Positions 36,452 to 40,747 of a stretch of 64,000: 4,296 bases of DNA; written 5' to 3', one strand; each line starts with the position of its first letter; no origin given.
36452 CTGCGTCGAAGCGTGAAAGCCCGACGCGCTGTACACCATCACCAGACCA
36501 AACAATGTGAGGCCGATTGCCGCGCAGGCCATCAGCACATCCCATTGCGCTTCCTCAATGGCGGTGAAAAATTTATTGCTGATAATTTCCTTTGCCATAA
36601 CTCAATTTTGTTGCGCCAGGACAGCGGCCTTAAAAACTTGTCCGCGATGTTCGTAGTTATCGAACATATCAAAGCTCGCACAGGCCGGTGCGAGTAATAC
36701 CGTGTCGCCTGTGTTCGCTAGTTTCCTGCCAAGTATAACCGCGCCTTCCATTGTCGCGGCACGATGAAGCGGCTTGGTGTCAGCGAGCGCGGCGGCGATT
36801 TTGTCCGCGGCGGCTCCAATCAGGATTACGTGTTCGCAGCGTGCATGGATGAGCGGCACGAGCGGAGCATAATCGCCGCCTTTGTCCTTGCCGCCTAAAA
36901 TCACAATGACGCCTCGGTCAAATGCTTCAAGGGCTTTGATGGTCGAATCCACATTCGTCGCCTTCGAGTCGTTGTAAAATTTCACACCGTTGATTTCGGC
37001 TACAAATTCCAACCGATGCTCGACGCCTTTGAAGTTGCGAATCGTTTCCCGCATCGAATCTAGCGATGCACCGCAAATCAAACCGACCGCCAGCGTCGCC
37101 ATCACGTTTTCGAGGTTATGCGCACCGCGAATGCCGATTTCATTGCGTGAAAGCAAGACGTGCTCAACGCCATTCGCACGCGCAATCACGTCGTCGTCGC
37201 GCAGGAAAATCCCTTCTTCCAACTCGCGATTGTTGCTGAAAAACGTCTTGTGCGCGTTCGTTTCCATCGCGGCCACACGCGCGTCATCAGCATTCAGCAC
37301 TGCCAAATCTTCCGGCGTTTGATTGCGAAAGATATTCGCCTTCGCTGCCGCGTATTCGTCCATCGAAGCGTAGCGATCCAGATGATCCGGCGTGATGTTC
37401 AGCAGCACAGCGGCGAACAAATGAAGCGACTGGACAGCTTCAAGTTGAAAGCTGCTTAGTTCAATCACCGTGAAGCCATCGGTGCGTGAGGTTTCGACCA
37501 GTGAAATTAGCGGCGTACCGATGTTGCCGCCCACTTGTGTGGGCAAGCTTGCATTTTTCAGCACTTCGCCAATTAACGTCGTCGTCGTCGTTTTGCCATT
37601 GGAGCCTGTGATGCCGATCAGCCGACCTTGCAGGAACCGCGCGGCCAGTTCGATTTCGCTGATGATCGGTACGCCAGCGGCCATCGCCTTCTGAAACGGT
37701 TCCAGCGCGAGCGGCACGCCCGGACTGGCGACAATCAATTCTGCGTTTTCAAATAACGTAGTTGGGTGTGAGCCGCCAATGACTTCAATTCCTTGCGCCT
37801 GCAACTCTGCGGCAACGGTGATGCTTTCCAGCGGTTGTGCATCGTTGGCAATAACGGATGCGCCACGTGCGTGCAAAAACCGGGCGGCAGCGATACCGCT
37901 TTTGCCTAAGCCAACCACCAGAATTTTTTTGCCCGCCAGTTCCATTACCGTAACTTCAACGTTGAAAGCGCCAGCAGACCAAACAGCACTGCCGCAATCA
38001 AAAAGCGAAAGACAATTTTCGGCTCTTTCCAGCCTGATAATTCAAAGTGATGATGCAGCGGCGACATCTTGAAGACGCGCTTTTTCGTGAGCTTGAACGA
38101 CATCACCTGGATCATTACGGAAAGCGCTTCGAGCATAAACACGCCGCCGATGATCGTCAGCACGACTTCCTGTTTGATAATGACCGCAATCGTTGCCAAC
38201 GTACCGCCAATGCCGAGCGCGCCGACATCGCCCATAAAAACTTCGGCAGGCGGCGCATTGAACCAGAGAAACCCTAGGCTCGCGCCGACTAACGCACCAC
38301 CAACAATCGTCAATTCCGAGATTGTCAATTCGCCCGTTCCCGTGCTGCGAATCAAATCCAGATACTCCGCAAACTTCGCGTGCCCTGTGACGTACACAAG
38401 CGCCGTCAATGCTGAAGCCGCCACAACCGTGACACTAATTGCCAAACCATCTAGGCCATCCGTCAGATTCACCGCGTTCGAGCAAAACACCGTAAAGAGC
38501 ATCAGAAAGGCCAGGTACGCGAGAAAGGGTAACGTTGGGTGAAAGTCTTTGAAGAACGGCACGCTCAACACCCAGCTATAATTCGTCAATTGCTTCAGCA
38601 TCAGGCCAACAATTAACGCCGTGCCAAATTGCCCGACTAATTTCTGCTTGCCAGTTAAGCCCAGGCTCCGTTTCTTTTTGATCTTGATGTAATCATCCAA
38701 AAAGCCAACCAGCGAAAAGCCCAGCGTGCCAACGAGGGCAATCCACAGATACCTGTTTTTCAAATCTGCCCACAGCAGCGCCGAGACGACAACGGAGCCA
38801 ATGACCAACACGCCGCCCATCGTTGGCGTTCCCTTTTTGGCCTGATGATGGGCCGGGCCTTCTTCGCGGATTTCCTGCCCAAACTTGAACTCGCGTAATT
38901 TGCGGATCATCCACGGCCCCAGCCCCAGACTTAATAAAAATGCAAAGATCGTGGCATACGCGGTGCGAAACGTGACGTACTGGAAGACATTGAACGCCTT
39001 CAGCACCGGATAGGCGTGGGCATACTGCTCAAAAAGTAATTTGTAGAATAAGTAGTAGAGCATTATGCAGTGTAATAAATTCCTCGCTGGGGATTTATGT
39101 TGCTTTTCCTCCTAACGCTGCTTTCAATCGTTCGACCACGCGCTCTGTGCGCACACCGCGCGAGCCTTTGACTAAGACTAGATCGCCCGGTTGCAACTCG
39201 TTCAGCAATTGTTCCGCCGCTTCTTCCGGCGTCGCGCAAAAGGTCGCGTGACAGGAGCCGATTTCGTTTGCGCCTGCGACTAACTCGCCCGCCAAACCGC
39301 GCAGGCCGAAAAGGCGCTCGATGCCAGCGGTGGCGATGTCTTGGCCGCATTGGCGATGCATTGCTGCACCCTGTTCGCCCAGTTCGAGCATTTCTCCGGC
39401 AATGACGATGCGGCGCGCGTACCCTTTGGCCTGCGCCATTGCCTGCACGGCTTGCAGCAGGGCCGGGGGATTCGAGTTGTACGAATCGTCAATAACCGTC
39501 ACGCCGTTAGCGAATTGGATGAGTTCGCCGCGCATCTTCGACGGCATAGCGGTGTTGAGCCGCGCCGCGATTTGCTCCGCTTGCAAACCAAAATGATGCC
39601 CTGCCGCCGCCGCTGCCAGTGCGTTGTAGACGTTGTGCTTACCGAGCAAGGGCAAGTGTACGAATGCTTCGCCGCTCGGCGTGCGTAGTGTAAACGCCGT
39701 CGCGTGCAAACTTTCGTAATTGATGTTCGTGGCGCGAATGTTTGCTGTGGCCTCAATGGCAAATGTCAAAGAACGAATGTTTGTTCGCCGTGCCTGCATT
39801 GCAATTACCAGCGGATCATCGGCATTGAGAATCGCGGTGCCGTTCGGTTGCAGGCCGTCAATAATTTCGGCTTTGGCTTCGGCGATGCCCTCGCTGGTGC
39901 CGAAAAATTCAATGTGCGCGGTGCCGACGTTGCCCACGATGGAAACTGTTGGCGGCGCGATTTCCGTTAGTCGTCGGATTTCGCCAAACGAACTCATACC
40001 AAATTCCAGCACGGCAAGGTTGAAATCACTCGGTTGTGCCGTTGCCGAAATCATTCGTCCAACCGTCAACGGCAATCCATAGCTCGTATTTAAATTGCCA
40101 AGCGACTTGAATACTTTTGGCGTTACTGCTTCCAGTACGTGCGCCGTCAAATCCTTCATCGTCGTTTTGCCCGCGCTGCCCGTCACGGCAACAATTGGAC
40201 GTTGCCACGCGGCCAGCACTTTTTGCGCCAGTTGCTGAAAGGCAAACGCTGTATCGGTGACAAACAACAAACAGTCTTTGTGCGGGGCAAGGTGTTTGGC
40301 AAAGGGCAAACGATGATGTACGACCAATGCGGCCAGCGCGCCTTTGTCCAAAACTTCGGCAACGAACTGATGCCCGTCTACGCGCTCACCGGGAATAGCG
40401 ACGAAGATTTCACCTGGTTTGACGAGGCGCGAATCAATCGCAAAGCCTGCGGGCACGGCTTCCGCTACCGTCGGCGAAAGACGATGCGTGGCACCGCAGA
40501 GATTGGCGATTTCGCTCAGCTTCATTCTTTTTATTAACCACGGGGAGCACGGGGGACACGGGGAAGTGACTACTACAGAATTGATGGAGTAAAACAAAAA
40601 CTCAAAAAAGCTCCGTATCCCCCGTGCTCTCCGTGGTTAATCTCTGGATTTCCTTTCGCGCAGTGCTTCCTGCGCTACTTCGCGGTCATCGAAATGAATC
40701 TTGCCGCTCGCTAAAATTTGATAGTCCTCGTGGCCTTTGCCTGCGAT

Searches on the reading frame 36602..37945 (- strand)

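Call 71: search_protein_families(library=ncbifam, proteins=[window:36602-37945:-], max_evalue=0.00001)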
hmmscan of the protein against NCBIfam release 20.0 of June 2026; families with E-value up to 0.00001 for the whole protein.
window:36602-37945:- (447 aa): 21 families
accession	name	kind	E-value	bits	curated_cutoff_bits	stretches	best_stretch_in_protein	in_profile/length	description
TIGR01087.1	murD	equivalog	1.6e-137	459.3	211.95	1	7-443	1-440/441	UDP-N-acetylmuramoyl-L-alanine--D-glutamate ligase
TIGR01082.1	murC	equivalog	3.2e-41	141.8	335.1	1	8-342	2-340/449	UDP-N-acetylmuramate--L-alanine ligase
NF053645.1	pMurC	equivalog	6.5e-34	117.4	560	2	10-231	3-234/492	pseudomurein biosynthesis peptide ligase pMurC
NF053646.1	pMurD1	equivalog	3.5e-31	108.4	610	1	7-350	2-356/465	pseudomurein biosynthesis peptide ligase pMurD1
TIGR01143.1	murF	subfamily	2.9e-30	105.6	288.6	1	105-344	72-320/418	UDP-N-acetylmuramoyl-tripeptide--D-alanyl-D-alanine ligase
TIGR01085.1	murE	subfamily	6e-28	98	257.3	1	97-351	70-365/472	UDP-N-acetylmuramyl-tripeptide synthetase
NF001126.0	PRK00139.1-4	equivalog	7.1e-28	97.4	373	1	158-351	174-375/486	UDP-N-acetylmuramoyl-L-alanyl-D-glutamate--2,6-diaminopimelate ligase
NF053647.1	pMurD2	equivalog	1.1e-27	97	550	1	7-239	2-233/405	pseudomurein biosynthesis peptide ligase pMurD2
NF008896.0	PRK11929.1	equivalog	4.3e-24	84.4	1023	1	106-360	603-877/965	bifunctional UDP-N-acetylmuramoyl-L-alanyl-D-glutamate--2,6-diaminopimelate ligase MurE/UDP-N-acetylmuramoyl-tripeptide--D-alanyl-D-alanine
NF001124.0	PRK00139.1-2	equivalog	3e-22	79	476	1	106-352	105-385/500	UDP-N-acetylmuramoyl-L-alanyl-D-glutamate--2,6-diaminopimelate ligase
NF001123.0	PRK00139.1-1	equivalog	6.8e-20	71.2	586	1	107-342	107-370/493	UDP-N-acetylmuramoyl-L-alanyl-D-glutamate--2,6-diaminopimelate ligase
NF011171.0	PRK14573.1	equivalog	1.1e-17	63.2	1015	1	11-338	10-335/809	bifunctional UDP-N-acetylmuramate--L-alanine ligase/D-alanine--D-alanine ligase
NF008041.0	PRK10773.1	equivalog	1.4e-17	63.6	551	1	106-340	99-346/453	UDP-N-acetylmuramoyl-tripeptide--D-alanyl-D-alanine ligase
NF010628.0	PRK14022.1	equivalog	2.4e-17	62.8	536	1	109-352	113-374/483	UDP-N-acetylmuramoyl-L-alanyl-D-glutamate--L-lysine ligase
NF053648.1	pMurE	equivalog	1e-15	57.4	600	1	150-317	164-326/464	pseudomurein biosynthesis peptide ligase pMurE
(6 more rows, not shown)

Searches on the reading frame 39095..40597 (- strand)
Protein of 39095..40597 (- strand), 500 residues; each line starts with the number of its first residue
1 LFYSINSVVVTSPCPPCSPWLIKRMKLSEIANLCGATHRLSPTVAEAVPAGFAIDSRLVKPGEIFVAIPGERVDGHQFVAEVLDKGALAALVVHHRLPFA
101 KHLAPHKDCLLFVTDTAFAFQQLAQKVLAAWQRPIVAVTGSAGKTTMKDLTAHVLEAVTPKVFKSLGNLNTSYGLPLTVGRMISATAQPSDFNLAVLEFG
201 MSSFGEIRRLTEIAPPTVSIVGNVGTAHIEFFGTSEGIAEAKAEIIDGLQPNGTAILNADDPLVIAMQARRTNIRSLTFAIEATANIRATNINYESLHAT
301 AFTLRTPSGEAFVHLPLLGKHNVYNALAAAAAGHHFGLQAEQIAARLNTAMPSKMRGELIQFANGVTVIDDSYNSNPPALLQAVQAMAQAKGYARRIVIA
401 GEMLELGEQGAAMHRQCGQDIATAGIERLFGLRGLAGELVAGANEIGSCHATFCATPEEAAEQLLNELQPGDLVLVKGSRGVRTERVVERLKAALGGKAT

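Call 71: search_protein_families(library=ncbifam, proteins=[window:39095-40597:-], max_evalue=0.00001)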
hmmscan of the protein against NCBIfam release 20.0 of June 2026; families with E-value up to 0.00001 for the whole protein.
window:39095-40597:- (500 aa): 26 families (the best 25 are shown)
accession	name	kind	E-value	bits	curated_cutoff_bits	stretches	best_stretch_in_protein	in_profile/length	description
TIGR01143.1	murF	subfamily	1.9e-120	402.6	288.6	1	54-491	1-418/418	UDP-N-acetylmuramoyl-tripeptide--D-alanyl-D-alanine ligase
NF008896.0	PRK11929.1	equivalog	1.3e-113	380.7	1023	1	39-493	518-958/965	bifunctional UDP-N-acetylmuramoyl-L-alanyl-D-glutamate--2,6-diaminopimelate ligase MurE/UDP-N-acetylmuramoyl-tripeptide--D-alanyl-D-alanine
NF008041.0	PRK10773.1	equivalog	1.2e-84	284.6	551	1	25-492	4-448/453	UDP-N-acetylmuramoyl-tripeptide--D-alanyl-D-alanine ligase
NF010693.0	PRK14093.1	equivalog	1.7e-73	248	544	1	41-495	21-468/479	UDP-N-acetylmuramoylalanyl-D-glutamyl-2,6-diaminopimelate--D-alanyl-D-alanine ligase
NF008897.0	PRK11930.1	equivalog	4.3e-60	203.6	804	1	44-493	19-455/822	bifunctional UDP-N-acetylmuramoyl-tripeptide:D-alanyl-D-alanine ligase/alanine racemase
NF001124.0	PRK00139.1-2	equivalog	1.4e-39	136.2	476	1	31-478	7-466/500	UDP-N-acetylmuramoyl-L-alanyl-D-glutamate--2,6-diaminopimelate ligase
NF001126.0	PRK00139.1-4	equivalog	9.8e-38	129.9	373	1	53-399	27-373/486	UDP-N-acetylmuramoyl-L-alanyl-D-glutamate--2,6-diaminopimelate ligase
TIGR01085.1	murE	subfamily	1.1e-37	130.1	257.3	1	52-401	7-365/472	UDP-N-acetylmuramyl-tripeptide synthetase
NF001123.0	PRK00139.1-1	equivalog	3.2e-32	111.9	586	1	50-389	21-372/493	UDP-N-acetylmuramoyl-L-alanyl-D-glutamate--2,6-diaminopimelate ligase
TIGR01087.1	murD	equivalog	7.9e-29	101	211.95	1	114-389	92-340/441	UDP-N-acetylmuramoyl-L-alanine--D-glutamate ligase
TIGR01082.1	murC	equivalog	4.2e-27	95.3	335.1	1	215-399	167-350/449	UDP-N-acetylmuramate--L-alanine ligase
NF053645.1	pMurC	equivalog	3.8e-24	85.2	560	2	131-285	100-249/492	pseudomurein biosynthesis peptide ligase pMurC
TIGR02068.2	cya_phycin_syn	equivalog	5e-18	64.5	850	1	217-479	566-849/862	cyanophycin synthetase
TIGR01081.1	mpl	equivalog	9.7e-18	64.4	388.7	1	122-400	93-355/448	UDP-N-acetylmuramate:L-alanyl-gamma-D-glutamyl-meso-diaminopimelate ligase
NF053648.1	pMurE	equivalog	1.4e-17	63.6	600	1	89-394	51-355/464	pseudomurein biosynthesis peptide ligase pMurE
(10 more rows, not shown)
